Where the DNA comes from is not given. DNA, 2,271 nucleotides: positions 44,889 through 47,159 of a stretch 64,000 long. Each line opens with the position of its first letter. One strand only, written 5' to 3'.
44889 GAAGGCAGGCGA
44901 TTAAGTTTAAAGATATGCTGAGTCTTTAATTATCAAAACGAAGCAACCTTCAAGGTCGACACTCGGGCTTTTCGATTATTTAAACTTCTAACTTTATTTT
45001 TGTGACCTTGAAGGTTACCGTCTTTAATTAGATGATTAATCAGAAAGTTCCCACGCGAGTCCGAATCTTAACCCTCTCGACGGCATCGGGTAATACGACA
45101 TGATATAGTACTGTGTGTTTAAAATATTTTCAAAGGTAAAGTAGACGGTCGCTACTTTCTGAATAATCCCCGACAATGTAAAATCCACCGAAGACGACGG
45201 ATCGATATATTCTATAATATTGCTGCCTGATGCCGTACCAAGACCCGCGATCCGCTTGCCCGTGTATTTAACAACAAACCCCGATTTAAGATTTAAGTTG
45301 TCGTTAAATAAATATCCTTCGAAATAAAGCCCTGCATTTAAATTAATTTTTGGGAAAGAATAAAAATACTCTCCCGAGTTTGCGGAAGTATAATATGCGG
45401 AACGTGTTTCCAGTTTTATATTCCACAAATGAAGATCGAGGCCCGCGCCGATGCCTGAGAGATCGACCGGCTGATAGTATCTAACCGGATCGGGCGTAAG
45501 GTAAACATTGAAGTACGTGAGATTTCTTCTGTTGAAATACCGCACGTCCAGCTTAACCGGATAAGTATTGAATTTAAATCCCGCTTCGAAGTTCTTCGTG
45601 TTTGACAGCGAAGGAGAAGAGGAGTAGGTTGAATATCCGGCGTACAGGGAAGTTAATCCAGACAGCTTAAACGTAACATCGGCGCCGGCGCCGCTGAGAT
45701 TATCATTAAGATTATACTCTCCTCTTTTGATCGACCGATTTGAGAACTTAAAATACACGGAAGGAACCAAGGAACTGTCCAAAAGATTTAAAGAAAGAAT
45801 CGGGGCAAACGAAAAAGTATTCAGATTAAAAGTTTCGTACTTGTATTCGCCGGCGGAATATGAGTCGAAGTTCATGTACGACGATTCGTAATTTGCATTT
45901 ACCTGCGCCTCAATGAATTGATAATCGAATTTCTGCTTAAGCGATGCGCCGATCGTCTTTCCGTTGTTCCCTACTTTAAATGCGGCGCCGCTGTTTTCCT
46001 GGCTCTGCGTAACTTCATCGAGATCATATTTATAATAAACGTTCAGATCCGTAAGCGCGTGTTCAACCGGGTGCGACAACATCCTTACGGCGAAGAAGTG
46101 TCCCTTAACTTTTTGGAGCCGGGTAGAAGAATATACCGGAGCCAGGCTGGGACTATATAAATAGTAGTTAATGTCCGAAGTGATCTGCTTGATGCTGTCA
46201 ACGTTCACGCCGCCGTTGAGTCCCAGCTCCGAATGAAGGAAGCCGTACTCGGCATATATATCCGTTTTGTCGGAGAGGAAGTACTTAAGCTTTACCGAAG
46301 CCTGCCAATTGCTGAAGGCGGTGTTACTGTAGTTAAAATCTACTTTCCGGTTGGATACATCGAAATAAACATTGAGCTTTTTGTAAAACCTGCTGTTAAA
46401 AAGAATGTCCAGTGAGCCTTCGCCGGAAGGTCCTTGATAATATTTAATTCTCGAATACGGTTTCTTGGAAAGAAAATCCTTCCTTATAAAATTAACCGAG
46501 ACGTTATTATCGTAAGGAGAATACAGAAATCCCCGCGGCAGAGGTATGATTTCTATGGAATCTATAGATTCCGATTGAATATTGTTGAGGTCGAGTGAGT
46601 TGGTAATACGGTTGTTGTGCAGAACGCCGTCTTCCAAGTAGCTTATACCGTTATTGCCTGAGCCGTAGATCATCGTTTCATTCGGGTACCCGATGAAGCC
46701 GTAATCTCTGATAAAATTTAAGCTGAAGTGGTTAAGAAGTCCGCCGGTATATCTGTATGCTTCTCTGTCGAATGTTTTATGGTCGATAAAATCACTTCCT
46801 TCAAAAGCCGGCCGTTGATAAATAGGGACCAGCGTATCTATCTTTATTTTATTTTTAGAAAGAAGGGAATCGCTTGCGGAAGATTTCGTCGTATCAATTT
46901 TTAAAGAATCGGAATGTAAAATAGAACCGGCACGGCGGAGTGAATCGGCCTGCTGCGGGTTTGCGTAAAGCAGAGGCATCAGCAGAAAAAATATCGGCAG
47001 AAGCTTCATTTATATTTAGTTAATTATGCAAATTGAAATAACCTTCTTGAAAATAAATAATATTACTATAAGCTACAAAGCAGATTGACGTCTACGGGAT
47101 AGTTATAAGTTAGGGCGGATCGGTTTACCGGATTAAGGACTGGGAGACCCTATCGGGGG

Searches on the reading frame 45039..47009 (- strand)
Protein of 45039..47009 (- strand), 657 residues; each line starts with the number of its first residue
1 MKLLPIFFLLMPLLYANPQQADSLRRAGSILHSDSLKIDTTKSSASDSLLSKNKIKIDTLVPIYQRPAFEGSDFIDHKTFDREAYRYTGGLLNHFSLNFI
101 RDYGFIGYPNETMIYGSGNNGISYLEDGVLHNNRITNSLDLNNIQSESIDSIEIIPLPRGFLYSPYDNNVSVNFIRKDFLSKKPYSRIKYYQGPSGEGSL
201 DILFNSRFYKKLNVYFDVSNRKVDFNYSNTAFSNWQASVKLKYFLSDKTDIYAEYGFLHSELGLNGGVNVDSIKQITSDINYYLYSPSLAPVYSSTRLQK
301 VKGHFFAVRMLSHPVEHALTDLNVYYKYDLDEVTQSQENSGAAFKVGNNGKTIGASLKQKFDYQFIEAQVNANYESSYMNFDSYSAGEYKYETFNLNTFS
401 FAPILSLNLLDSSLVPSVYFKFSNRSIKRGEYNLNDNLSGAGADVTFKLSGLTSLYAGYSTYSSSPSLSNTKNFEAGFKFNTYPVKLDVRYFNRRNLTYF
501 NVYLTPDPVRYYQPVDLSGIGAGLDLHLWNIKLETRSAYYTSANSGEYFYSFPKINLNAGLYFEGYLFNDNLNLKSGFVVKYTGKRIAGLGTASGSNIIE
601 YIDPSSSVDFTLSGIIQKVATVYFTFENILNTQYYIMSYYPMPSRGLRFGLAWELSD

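Call 49: search_protein_families(library=pfam, proteins=[window:45039-47009:-], max_evalue=0.01)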
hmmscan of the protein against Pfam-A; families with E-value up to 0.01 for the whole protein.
window:45039-47009:- (657 aa): 2 families
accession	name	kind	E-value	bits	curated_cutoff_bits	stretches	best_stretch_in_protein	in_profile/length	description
PF14121.12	Porin_10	-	2.8e-15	56.5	27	1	181-584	87-517/597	Putative porin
PF07715.20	Plug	-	0.00031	21.7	23.9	1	102-164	38-100/107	TonB-dependent Receptor Plug Domain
